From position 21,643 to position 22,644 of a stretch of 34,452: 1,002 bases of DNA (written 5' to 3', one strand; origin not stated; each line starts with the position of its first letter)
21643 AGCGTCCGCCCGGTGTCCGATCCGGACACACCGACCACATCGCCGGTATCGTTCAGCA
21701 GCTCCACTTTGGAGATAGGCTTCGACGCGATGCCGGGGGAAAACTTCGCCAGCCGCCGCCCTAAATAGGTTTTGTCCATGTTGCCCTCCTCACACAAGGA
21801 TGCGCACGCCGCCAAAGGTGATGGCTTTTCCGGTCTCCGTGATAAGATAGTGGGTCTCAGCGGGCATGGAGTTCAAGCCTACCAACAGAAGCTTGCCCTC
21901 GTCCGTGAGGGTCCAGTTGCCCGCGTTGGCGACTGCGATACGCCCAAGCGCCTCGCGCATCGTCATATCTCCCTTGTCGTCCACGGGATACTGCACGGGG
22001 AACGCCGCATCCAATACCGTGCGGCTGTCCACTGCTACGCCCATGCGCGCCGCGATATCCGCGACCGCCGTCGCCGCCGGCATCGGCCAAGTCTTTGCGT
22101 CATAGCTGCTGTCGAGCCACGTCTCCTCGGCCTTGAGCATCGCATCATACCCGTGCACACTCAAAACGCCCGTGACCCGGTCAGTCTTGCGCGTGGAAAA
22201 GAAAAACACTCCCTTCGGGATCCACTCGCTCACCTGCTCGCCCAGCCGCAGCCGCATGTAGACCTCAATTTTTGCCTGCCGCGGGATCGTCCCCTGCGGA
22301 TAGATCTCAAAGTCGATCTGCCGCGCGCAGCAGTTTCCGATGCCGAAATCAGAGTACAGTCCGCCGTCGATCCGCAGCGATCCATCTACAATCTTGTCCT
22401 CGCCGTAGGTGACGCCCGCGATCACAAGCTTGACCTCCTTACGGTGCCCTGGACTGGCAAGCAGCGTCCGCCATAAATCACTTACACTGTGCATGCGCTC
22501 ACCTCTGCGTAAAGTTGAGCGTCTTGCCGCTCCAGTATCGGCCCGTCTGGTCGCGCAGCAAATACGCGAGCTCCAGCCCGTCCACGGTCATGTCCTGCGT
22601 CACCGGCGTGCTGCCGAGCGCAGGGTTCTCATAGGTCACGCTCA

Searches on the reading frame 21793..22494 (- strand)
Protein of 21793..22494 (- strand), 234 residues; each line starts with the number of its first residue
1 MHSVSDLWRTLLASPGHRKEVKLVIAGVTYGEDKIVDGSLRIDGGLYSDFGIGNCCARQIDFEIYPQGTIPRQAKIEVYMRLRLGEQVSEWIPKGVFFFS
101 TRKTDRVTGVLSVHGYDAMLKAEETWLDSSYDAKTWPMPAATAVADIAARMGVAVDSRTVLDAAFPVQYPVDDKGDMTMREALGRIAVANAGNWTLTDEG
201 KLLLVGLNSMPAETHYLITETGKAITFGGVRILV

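Call 52: search_protein_families(library=phrogs, proteins=[window:21793-22494:-], max_evalue=0.001)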
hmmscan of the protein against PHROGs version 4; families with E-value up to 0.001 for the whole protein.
window:21793-22494:- (234 aa): 2 families
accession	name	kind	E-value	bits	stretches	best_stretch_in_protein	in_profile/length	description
phrog_6616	-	tail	1.3e-11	44.2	1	28-210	33-213/991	tail protein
phrog_32308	-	unknown function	3.1e-09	36.4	1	1-201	1-211/709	-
